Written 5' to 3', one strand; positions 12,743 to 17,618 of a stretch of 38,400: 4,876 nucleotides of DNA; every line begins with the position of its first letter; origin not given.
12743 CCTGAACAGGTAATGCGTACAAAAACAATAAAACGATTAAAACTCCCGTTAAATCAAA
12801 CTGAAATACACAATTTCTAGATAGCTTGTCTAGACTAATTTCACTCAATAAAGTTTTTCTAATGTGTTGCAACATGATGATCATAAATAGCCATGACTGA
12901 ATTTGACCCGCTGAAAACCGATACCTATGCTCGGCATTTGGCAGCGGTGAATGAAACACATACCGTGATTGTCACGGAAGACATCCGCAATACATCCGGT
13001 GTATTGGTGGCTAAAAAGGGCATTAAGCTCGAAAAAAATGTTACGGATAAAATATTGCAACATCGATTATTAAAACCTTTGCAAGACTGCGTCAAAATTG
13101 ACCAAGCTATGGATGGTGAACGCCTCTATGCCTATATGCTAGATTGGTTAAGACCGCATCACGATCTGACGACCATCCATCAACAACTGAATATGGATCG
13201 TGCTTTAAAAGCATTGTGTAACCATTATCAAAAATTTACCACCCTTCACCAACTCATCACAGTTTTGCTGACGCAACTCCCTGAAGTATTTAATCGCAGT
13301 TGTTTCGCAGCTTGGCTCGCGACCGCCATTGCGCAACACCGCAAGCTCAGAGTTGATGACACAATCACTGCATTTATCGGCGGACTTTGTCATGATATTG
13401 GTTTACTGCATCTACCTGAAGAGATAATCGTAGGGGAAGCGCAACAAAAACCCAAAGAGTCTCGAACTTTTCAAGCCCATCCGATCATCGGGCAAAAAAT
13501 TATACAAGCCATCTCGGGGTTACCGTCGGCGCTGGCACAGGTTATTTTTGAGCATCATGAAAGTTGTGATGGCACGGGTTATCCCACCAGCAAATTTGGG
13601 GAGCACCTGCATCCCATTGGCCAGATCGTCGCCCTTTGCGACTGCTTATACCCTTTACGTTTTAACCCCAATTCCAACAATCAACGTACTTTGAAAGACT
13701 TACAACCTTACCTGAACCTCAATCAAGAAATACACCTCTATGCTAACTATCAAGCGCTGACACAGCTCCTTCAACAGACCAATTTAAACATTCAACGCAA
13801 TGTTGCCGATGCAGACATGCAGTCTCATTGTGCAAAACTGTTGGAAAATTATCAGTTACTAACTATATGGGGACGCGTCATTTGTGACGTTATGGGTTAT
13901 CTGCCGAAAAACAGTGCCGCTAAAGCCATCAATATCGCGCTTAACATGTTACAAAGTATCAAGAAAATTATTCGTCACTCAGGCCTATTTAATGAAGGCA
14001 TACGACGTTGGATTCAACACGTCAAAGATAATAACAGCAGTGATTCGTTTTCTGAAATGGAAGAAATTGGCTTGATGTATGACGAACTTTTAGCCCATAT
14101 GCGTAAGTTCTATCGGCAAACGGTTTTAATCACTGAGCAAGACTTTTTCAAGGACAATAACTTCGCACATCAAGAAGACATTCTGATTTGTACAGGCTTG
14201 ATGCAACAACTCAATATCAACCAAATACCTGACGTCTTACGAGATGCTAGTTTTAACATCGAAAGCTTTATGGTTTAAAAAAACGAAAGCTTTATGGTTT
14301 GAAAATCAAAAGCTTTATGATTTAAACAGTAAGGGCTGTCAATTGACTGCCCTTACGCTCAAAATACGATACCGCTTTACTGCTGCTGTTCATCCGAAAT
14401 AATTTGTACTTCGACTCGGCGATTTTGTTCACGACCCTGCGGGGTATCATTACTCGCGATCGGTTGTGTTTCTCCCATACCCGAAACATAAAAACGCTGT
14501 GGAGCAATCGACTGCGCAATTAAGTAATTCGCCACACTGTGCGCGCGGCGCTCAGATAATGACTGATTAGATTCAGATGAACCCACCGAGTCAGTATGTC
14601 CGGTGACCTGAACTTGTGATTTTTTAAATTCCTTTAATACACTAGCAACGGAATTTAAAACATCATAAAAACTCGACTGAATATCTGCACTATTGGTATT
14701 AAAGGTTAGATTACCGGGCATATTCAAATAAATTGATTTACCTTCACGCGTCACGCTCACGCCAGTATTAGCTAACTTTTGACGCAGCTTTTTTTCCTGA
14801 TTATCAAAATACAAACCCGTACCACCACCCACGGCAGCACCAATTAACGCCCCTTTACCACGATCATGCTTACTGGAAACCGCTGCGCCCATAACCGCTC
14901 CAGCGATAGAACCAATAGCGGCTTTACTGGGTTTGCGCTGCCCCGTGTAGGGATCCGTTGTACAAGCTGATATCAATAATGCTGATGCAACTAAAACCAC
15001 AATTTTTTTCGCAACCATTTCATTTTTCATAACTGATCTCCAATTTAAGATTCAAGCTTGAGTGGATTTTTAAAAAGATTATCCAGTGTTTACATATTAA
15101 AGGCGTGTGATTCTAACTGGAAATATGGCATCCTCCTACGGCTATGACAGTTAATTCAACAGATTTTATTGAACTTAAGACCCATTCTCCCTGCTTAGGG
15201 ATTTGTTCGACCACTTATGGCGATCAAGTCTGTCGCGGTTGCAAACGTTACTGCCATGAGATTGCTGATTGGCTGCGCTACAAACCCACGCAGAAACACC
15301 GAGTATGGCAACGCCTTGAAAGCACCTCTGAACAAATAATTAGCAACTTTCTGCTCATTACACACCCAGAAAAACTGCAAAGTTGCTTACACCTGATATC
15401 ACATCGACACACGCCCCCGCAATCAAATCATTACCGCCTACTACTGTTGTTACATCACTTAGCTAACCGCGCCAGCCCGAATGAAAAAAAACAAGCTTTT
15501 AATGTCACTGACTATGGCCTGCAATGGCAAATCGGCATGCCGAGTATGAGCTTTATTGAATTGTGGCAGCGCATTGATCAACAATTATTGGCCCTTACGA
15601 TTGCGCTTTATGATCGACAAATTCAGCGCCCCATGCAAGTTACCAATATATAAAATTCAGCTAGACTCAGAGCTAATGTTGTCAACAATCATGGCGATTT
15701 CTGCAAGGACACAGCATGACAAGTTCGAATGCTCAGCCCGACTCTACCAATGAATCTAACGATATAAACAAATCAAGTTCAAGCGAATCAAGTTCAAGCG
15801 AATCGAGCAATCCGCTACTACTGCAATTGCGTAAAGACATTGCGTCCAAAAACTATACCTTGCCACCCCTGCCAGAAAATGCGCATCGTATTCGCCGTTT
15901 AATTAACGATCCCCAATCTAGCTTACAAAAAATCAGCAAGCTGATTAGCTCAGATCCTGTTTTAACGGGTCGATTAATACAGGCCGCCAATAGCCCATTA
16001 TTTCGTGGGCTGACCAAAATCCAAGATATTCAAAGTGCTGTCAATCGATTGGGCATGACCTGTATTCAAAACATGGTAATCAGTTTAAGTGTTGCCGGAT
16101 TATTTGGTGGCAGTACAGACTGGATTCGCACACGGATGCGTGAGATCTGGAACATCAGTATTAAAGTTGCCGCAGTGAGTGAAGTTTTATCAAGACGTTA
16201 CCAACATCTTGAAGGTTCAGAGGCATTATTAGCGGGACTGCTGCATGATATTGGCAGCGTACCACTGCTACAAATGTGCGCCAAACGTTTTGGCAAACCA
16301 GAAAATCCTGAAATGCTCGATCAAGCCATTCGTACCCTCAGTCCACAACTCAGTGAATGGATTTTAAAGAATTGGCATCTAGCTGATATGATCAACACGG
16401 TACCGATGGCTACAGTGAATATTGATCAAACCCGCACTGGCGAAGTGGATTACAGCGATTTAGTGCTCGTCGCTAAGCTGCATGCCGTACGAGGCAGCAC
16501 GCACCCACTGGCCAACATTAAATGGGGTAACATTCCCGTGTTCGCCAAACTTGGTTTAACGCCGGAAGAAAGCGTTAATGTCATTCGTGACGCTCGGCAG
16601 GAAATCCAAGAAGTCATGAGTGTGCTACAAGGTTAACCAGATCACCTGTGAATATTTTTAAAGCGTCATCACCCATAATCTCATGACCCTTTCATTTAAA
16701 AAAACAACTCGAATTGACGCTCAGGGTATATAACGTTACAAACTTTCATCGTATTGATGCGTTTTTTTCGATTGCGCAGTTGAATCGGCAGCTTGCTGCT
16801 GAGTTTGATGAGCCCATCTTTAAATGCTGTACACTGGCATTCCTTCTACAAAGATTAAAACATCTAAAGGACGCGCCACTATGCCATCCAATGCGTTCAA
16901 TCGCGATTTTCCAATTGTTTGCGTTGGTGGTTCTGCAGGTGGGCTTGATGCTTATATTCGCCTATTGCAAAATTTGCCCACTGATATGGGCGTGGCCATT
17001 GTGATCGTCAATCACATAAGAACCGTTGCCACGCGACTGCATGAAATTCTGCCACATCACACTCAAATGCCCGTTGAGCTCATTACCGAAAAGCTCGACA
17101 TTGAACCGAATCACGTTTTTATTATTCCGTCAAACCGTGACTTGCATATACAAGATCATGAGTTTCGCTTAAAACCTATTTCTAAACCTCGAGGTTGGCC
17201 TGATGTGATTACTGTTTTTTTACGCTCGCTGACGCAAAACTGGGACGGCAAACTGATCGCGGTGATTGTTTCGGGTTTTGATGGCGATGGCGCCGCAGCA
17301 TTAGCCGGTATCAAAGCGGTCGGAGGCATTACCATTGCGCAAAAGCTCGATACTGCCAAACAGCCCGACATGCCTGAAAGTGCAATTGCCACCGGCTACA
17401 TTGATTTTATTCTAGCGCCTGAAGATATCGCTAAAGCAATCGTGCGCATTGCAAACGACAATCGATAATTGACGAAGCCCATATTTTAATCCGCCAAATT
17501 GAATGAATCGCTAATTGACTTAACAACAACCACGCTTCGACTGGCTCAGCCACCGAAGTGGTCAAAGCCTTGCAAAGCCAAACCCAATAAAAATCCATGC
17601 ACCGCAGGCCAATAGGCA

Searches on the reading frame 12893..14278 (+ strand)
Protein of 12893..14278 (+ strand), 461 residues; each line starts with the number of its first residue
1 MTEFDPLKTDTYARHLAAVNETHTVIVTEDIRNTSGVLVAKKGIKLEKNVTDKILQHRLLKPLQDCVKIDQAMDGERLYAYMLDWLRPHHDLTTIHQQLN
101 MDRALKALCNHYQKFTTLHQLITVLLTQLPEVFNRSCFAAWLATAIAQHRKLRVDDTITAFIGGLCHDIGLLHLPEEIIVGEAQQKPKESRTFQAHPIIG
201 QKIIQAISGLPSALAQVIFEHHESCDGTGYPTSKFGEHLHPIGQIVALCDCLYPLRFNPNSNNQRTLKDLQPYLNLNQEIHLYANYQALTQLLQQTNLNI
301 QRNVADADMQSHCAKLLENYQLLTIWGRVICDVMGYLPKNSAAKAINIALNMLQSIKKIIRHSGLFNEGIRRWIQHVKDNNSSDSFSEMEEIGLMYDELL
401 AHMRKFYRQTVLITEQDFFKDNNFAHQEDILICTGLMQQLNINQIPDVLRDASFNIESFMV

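Call 9: search_protein_families(library=pfam, proteins=[window:12893-14278:+], max_evalue=0.001)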
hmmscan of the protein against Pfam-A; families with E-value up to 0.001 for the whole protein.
window:12893-14278:+ (461 aa): 2 families
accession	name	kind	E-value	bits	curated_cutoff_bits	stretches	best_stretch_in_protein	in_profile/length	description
PF13487.12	HD_5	-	5.5e-17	62.5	27.2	1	123-252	5-136/170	HD domain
PF01966.28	HD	-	1.4e-08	35.4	22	1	133-252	2-113/116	HD domain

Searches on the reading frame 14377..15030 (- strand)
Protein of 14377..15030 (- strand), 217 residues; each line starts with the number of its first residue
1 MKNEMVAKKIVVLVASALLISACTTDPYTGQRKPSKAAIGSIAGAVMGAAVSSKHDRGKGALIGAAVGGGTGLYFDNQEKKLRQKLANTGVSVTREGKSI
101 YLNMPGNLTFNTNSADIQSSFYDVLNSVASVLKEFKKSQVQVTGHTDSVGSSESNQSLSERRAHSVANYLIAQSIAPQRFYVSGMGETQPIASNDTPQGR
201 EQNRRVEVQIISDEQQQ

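Call 9: search_protein_families(library=pfam, proteins=[window:14377-15030:-], max_evalue=0.001)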
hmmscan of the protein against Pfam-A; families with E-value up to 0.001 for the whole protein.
window:14377-15030:- (217 aa): 5 families
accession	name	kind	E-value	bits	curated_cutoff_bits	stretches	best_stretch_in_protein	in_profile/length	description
PF00691.25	OmpA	-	3.6e-27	95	27.2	1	109-204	1-98/98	OmpA family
PF13441.11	Gly-zipper_YMGG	-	7.3e-10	38.8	28.9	1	36-73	6-40/45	YMGG-like Gly-zipper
PF13488.11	Gly-zipper_Omp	-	1.7e-07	31.5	25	1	37-72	3-35/46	Glycine zipper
PF05433.20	Rick_17kDa_Anti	-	8e-06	26.1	24.2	1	37-72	3-39/43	Glycine zipper 2TM domain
PF13436.11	Gly-zipper_OmpA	-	6.4e-05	23.1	27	1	36-73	3-41/44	Glycine-zipper domain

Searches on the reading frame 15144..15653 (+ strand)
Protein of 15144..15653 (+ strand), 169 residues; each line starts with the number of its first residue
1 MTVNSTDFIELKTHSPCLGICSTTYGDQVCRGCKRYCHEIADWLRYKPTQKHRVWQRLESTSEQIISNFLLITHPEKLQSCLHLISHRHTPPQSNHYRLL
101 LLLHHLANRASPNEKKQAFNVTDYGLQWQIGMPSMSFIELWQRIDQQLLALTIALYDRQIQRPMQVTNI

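Call 9: search_protein_families(library=pfam, proteins=[window:15144-15653:+], max_evalue=0.001)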
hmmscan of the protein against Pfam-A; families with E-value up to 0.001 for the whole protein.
window:15144-15653:+ (169 aa): 1 family
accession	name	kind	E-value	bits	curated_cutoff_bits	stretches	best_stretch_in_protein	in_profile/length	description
PF06945.18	DUF1289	-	9.6e-16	57.8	27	1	15-59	1-44/47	Protein of unknown function (DUF1289)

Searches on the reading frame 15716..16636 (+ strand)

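Call 9: search_protein_families(library=pfam, proteins=[window:15716-16636:+], max_evalue=0.001)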
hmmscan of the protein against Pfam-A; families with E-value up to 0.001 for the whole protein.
window:15716-16636:+ (306 aa): 1 family
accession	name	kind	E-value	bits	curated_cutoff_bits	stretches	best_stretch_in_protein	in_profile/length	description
PF08668.18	HDOD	-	2.5e-41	141.8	22.9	1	49-226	1-186/196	HDOD domain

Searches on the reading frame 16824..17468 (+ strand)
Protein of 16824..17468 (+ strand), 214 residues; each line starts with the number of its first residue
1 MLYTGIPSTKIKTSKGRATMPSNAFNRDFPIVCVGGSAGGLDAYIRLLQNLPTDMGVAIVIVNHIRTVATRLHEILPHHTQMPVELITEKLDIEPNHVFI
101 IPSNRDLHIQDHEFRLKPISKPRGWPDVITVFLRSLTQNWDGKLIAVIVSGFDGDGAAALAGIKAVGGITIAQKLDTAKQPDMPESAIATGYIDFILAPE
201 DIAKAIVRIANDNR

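Call 9: search_protein_families(library=pfam, proteins=[window:16824-17468:+], max_evalue=0.001)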
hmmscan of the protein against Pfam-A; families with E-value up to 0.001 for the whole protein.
window:16824-17468:+ (214 aa): 1 family
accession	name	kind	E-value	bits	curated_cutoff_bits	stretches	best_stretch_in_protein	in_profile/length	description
PF01339.22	CheB_methylest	-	7.6e-44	149.9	24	1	32-206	1-174/174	CheB methylesterase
